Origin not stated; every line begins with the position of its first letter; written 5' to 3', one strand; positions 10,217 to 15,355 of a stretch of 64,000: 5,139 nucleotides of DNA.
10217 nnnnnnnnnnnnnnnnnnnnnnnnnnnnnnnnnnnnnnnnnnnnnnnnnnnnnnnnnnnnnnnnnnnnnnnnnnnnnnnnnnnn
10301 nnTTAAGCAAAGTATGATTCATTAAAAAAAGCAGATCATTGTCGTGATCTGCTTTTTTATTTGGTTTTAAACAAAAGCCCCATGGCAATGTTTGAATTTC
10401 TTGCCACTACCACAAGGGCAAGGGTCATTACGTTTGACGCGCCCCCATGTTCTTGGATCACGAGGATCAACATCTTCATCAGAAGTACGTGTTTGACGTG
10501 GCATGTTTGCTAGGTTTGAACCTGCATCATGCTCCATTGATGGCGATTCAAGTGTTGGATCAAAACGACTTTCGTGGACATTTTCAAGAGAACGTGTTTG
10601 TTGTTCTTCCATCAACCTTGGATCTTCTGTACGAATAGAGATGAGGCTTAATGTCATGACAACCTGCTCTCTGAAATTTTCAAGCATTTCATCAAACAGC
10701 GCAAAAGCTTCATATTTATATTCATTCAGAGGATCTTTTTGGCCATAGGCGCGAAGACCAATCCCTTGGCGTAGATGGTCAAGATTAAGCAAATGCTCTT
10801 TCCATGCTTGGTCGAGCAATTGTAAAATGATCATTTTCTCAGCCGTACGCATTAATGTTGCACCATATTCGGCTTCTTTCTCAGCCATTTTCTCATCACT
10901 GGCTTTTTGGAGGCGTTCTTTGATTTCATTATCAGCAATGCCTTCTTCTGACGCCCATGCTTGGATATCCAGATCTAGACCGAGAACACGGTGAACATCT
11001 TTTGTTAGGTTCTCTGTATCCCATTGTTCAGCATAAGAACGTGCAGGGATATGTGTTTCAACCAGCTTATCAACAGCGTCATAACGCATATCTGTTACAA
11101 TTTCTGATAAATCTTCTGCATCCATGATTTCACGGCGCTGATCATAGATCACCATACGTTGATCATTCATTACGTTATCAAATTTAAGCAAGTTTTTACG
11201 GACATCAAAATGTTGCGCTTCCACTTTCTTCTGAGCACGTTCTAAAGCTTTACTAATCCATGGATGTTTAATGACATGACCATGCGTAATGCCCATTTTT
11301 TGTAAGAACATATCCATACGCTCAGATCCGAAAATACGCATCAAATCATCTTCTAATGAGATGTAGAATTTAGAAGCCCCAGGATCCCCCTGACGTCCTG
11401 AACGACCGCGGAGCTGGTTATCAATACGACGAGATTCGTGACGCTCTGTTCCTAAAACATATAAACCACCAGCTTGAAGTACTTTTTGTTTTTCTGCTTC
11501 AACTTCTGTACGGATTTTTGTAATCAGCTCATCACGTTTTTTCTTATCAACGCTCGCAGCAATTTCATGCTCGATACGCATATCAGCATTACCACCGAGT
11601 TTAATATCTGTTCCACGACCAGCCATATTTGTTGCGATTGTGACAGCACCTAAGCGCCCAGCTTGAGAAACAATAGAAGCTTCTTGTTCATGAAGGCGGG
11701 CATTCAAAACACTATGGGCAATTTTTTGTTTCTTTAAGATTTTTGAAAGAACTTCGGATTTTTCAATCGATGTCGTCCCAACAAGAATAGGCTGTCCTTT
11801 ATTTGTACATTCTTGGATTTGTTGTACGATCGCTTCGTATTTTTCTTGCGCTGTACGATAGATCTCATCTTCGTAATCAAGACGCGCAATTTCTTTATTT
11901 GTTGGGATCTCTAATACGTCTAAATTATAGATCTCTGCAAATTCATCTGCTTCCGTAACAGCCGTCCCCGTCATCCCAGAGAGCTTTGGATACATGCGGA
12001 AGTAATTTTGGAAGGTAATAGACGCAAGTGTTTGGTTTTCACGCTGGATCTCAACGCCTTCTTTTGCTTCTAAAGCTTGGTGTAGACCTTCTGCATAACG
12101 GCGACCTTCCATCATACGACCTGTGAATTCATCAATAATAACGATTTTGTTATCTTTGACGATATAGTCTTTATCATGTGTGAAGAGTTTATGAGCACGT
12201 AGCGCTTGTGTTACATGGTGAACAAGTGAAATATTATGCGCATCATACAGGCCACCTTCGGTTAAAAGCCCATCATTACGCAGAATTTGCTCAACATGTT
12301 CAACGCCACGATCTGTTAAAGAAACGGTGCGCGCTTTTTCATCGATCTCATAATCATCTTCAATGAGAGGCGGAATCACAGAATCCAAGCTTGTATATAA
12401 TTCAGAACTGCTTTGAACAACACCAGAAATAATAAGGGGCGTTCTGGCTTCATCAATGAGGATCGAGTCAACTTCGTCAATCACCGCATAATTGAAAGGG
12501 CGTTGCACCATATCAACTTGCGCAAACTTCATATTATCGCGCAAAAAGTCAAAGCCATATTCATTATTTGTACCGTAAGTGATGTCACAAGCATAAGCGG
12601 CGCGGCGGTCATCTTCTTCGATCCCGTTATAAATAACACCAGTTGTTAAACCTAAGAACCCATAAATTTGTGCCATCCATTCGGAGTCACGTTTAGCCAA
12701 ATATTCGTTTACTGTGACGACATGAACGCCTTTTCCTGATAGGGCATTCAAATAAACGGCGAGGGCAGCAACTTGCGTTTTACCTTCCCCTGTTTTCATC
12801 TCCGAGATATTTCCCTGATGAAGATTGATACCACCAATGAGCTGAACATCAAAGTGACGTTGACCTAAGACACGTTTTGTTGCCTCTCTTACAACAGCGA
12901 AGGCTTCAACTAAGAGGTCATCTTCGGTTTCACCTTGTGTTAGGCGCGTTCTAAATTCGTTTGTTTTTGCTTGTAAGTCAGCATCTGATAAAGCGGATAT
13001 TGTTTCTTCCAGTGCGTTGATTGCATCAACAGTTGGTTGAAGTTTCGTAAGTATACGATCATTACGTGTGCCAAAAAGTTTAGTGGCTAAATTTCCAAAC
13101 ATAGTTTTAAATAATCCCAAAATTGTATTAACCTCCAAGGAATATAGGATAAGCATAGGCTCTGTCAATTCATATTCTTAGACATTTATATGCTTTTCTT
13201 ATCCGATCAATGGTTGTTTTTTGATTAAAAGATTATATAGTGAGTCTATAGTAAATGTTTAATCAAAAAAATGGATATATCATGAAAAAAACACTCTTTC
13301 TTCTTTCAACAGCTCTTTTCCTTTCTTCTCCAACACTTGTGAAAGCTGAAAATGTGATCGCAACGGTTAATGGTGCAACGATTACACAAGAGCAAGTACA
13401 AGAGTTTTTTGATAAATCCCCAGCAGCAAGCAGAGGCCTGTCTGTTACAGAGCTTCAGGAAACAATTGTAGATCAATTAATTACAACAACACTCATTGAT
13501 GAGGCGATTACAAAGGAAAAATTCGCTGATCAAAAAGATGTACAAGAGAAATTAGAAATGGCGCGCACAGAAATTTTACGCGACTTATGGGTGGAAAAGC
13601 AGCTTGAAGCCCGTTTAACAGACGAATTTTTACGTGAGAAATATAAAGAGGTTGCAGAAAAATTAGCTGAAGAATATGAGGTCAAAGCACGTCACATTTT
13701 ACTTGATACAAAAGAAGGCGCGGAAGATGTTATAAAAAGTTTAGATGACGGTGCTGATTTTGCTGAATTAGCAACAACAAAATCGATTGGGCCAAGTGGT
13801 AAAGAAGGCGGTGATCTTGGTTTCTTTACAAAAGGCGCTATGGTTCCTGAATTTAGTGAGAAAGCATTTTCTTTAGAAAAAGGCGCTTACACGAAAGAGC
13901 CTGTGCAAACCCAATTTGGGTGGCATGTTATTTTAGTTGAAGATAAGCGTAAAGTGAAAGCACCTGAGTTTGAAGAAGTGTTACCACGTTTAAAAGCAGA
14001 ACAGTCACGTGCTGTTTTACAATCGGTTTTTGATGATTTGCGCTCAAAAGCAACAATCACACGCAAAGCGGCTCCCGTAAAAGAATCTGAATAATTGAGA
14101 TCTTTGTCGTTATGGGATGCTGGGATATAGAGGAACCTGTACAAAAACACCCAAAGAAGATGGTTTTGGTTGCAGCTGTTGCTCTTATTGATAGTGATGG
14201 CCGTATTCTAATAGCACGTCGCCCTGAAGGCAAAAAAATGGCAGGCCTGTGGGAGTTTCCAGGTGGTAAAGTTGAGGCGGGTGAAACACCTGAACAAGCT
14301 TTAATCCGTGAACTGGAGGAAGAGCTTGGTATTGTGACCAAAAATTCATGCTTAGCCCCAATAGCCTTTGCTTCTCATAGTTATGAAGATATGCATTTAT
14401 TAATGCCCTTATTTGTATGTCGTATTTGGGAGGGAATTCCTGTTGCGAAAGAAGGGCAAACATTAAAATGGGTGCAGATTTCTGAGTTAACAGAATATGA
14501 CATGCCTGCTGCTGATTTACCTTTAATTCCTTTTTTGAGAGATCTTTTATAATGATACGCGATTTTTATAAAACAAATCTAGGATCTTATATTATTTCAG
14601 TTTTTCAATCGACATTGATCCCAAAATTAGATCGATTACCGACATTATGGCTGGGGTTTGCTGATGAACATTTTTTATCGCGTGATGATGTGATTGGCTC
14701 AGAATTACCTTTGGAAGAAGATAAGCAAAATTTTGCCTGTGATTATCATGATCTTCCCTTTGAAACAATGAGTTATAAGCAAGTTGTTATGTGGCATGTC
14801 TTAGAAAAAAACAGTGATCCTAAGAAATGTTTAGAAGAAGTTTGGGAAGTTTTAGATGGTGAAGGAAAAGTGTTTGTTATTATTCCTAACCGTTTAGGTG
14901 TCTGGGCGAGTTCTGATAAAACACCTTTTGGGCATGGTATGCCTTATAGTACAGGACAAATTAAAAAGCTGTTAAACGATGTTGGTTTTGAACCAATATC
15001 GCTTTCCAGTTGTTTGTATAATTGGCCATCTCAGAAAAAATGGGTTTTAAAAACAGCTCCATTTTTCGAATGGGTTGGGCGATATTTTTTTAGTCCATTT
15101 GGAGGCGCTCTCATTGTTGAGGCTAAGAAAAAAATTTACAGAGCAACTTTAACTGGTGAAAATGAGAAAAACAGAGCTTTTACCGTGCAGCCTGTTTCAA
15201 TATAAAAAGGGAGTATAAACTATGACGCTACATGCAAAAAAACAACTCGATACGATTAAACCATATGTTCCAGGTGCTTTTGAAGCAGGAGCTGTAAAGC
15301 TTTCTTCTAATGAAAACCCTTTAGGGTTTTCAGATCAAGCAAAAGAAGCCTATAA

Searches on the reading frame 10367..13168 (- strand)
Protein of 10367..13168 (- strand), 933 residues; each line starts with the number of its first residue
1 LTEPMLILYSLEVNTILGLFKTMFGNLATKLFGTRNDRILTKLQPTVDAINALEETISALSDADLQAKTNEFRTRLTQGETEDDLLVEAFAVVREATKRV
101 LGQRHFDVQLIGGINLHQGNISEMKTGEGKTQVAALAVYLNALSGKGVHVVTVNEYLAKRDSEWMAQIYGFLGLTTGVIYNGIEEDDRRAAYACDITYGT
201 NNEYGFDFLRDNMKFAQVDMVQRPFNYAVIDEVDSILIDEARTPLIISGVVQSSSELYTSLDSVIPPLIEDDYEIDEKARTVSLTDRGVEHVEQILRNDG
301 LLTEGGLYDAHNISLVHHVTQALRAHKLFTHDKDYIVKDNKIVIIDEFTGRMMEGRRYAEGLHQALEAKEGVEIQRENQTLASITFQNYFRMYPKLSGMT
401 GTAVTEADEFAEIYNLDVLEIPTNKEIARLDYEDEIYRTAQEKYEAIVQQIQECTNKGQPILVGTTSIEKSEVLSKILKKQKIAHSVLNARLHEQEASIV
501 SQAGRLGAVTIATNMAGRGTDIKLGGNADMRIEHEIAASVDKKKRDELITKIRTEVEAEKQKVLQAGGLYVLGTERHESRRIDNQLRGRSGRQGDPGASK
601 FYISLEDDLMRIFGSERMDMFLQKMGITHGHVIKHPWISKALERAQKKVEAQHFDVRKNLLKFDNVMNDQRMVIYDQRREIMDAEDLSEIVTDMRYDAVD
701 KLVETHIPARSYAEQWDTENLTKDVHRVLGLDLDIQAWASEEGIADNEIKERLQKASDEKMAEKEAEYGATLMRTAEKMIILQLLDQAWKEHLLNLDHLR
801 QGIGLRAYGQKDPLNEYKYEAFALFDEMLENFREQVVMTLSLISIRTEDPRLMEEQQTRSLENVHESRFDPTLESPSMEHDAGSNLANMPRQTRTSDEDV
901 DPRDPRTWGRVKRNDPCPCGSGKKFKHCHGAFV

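Call 30: search_protein_families(library=pfam, proteins=[window:10367-13168:-], max_evalue=0.01)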
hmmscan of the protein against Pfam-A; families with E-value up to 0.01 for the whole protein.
window:10367-13168:- (933 aa): 7 families
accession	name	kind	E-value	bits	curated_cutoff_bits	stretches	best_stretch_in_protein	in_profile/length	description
PF07517.20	SecA_DEAD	-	1.3e-126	422.2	24.6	1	29-410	2-289/290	SecA DEAD-like domain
PF21090.3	P-loop_SecA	-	8.8e-96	319.8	27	1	427-629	2-204/205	SecA P-loop domain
PF07516.18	SecA_SW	-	1.2e-69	234.8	26.7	1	632-841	1-197/200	SecA Wing and Scaffold domain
PF01043.26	SecA_PP_bind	-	4.5e-41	140.3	23.5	1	254-367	2-110/110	SecA preprotein cross-linking domain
PF02810.21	SEC-C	-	6e-11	42.4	20.4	1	913-930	1-18/19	SEC-C motif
PF00270.35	DEAD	-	2.5e-06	27.8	26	1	121-238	18-131/167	DEAD/DEAH box helicase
PF00271.37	Helicase_C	-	0.0033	18.1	23.5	0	443-523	2-82/110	Helicase conserved C-terminal domain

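Call 35: list_cluster_members(proteins=[window:10367-13168:-, window:44639-47122:-, window:7052-8173:+, window:34208-35152:+, window:19507-21750:-, window:29383-30750:+, window:15222-16289:+, window:8188-9492:+])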
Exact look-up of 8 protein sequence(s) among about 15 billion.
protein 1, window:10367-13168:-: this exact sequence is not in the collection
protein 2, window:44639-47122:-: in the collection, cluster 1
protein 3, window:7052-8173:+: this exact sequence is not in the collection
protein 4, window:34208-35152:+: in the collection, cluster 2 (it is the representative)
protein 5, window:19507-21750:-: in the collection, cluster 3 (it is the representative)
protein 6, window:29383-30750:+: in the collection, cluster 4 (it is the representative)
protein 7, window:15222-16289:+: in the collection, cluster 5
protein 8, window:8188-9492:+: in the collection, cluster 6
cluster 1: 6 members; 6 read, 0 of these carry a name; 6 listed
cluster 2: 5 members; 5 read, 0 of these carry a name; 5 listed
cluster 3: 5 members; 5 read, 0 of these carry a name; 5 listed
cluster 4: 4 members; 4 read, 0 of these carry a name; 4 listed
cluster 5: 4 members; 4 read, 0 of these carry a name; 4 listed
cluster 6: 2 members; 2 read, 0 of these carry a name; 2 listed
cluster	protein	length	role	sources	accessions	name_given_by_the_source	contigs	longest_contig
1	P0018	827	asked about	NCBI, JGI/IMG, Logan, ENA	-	-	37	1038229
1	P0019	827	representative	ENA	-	-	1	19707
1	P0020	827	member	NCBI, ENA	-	-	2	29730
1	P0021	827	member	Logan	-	-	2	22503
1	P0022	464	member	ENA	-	-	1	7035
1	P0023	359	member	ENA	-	-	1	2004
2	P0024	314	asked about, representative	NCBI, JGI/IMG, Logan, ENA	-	-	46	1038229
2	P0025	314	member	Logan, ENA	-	-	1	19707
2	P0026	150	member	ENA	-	-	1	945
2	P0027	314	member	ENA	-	-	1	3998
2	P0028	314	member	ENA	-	-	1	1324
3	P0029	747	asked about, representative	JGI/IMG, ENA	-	-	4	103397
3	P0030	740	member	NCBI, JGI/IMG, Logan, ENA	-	-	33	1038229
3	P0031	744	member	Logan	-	-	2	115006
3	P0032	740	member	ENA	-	-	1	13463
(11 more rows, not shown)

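Call 52: find_homologous_proteins(query=window:10367-13168:-, max_evalue=1e-50)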
Query window:10367-13168:- (933 aa): 8000 proteins with E <= 1e-50 among 8000 candidates; the best 120 are listed.
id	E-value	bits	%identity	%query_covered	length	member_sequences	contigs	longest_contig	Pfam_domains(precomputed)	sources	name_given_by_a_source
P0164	0.0e+0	1912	93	98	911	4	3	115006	PF07517.21,PF00270.36,PF07516.19,PF21090.4,PF02810.22,PF01043.27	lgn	-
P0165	0.0e+0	1788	87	98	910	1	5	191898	PF07517.21,PF00270.36,PF07516.19,PF21090.4,PF02810.22,PF01043.27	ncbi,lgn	-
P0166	0.0e+0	1537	75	97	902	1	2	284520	PF07517.21,PF07516.19,PF21090.4,PF02810.22,PF01043.27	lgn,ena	-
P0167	0.0e+0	1535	75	97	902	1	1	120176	PF07517.21,PF07516.19,PF21090.4,PF02810.22,PF01043.27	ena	-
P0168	0.0e+0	1508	73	98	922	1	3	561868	PF07517.21,PF00270.36,PF07516.19,PF21090.4,PF02810.22,PF01043.27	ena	-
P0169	0.0e+0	1494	73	98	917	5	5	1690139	PF07517.21,PF00270.36,PF07516.19,PF21090.4,PF02810.22,PF01043.27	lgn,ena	-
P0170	0.0e+0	1471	73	98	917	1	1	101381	PF07517.21,PF00270.36,PF07516.19,PF21090.4,PF02810.22,PF01043.27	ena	-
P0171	0.0e+0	1432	71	97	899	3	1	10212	PF07517.21,PF00270.36,PF07516.19,PF21090.4,PF02810.22,PF00271.38,PF01043.27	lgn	-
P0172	0.0e+0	1386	68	97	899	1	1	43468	PF07517.21,PF00270.36,PF07516.19,PF21090.4,PF02810.22,PF01043.27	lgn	-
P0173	0.0e+0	1351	66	98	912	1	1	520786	PF07517.21,PF00270.36,PF07516.19,PF21090.4,PF02810.22,PF01043.27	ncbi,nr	ncbi:MAG: preprotein translocase subunit SecA [Rhodospirillales bacterium]|nr:preprotein translocase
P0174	0.0e+0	1335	65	97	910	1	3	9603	PF07517.21,PF00270.36,PF07516.19,PF21090.4,PF02810.22,PF01043.27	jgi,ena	-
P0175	0.0e+0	1332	65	98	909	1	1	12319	PF07517.21,PF00270.36,PF07516.19,PF21090.4,PF02810.22,PF01043.27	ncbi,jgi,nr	ncbi:MAG: preprotein translocase subunit SecA [Rhodospirillales bacterium]|jgi:preprotein translocas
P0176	0.0e+0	1331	65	97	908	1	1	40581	PF07517.21,PF00270.36,PF07516.19,PF21090.4,PF02810.22,PF01043.27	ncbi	-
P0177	0.0e+0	1330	65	97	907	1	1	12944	PF07517.21,PF00270.36,PF07516.19,PF21090.4,PF02810.22,PF01043.27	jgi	-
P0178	0.0e+0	1330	65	97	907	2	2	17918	PF07517.21,PF00270.36,PF07516.19,PF21090.4,PF02810.22,PF01043.27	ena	-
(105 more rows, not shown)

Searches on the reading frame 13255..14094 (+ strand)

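Call 30: search_protein_families(library=pfam, proteins=[window:13255-14094:+], max_evalue=0.01)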
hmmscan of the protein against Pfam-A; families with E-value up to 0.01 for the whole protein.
window:13255-14094:+ (279 aa): 5 families
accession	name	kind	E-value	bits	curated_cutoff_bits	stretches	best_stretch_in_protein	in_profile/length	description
PF13616.12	Rotamase_3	-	5.1e-22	79.1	22.5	1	131-232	5-116/116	PPIC-type PPIASE domain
PF00639.27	Rotamase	-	1.5e-19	71.2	21.7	1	151-230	17-97/97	PPIC-type PPIASE domain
PF13145.12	Rotamase_2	-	8.7e-13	49.6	27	1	122-242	2-119/121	PPIC-type PPIASE domain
PF13623.11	SurA_N_2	-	0.00026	21.3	28.5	1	20-89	24-107/145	SurA-like N-terminal domain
PF13624.11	SurA_N_3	-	0.00028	21.2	27.2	1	4-100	8-117/162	SurA-like N-terminal domain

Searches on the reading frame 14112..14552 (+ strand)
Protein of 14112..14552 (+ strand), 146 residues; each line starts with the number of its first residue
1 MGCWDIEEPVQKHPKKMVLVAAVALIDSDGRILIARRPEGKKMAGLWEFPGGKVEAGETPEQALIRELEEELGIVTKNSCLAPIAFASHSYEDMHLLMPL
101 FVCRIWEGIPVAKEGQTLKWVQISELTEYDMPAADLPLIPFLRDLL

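Call 30: search_protein_families(library=pfam, proteins=[window:14112-14552:+], max_evalue=0.01)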
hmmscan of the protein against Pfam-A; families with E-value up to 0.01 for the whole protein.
window:14112-14552:+ (146 aa): 3 families
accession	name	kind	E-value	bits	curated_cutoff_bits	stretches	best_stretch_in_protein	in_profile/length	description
PF14815.12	NUDIX_4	-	1.8e-26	92.6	35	1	22-138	2-110/113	NUDIX domain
PF00293.34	NUDIX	-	2.9e-23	82.8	21.1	1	20-139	6-131/134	NUDIX domain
PF22327.2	Nudt16-like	-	3.3e-06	27.6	27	1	45-105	33-95/161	U8 snoRNA-decapping enzyme-like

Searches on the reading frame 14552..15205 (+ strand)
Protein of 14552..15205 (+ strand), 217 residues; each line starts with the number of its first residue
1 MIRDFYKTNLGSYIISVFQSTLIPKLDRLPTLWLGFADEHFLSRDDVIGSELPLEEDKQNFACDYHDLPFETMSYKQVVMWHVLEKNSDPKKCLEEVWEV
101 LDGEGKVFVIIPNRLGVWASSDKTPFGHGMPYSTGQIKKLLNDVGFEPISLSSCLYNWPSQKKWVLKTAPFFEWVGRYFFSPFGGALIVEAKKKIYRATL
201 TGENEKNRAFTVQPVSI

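Call 30: search_protein_families(library=pfam, proteins=[window:14552-15205:+], max_evalue=0.01)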
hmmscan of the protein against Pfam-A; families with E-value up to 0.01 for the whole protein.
window:14552-15205:+ (217 aa): 2 families
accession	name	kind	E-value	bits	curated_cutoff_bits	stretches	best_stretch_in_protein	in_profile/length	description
PF08241.18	Methyltransf_11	-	0.00013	23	21.2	1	61-108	47-94/95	Methyltransferase domain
PF13489.12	Methyltransf_23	-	0.00017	21.8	27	1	67-150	74-163/164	Methyltransferase domain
